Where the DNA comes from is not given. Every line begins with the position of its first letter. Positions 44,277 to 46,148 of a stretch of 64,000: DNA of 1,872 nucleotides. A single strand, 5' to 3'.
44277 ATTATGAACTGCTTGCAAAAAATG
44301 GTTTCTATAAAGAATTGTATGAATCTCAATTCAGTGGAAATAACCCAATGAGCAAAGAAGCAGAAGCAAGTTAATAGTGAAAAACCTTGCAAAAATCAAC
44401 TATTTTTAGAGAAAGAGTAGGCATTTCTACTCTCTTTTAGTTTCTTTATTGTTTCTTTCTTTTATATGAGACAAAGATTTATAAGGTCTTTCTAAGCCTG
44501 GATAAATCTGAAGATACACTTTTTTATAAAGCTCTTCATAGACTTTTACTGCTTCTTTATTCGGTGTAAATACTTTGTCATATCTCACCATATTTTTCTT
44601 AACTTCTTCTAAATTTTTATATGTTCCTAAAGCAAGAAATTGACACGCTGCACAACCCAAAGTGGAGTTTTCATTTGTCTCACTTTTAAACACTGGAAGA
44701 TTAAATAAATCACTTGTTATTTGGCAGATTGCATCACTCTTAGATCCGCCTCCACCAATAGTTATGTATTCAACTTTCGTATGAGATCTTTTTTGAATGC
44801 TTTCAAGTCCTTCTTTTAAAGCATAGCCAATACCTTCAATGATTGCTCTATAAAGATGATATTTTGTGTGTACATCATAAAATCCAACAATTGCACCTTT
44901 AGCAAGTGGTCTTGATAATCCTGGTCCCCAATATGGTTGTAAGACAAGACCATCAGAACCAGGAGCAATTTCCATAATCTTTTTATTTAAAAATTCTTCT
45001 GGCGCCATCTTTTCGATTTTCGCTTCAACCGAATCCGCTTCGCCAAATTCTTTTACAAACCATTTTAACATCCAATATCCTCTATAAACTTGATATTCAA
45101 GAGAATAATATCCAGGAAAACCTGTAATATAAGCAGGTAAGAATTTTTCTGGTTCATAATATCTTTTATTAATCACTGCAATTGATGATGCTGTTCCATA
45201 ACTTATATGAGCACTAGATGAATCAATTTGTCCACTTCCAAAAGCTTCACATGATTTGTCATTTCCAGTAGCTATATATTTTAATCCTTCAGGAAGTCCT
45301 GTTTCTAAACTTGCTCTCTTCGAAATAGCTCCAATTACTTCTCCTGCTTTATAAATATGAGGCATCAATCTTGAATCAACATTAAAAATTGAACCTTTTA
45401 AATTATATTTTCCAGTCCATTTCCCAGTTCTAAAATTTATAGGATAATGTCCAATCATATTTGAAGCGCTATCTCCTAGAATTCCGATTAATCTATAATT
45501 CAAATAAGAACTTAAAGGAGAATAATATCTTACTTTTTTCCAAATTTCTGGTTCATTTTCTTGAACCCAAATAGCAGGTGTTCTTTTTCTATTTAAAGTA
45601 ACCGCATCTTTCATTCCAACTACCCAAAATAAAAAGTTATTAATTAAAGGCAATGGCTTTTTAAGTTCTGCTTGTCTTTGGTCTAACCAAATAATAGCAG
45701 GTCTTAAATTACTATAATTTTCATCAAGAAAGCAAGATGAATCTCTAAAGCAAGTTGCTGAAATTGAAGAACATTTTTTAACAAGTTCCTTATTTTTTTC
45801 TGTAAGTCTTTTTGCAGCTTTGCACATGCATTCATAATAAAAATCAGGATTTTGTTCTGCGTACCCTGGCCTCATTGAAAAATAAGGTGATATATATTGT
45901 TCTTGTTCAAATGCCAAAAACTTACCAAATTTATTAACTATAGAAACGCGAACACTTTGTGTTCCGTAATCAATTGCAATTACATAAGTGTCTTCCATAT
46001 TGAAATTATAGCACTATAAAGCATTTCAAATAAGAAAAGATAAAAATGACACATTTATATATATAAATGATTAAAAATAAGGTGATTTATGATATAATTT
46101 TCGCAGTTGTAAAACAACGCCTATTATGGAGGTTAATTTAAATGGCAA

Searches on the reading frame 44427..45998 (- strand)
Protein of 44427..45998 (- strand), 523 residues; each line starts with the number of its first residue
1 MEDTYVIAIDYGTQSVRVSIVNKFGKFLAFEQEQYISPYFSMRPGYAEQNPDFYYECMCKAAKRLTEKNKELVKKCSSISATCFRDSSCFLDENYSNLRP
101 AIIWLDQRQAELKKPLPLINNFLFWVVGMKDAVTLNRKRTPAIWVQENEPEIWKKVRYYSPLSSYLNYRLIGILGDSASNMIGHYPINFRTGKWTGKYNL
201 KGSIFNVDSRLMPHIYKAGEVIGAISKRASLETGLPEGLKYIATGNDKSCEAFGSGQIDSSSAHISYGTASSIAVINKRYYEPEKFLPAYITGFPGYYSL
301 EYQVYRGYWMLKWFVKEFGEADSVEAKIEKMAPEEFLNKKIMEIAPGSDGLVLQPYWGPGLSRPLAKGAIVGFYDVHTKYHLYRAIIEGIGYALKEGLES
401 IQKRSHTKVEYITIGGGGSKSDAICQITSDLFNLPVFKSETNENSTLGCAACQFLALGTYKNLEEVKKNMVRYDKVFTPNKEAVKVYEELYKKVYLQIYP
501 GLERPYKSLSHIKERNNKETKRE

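Call 11: search_protein_families(library=pfam, proteins=[window:44427-45998:-])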
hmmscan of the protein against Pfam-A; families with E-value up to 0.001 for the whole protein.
window:44427-45998:- (523 aa): 2 families
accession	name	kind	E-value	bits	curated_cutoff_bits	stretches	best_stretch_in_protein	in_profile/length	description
PF00370.27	FGGY_N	-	8.9e-30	104.5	28.8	1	5-254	1-245/245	FGGY family of carbohydrate kinases, N-terminal domain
PF02782.22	FGGY_C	-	5.7e-25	88.7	27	1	265-456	3-197/198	FGGY family of carbohydrate kinases, C-terminal domain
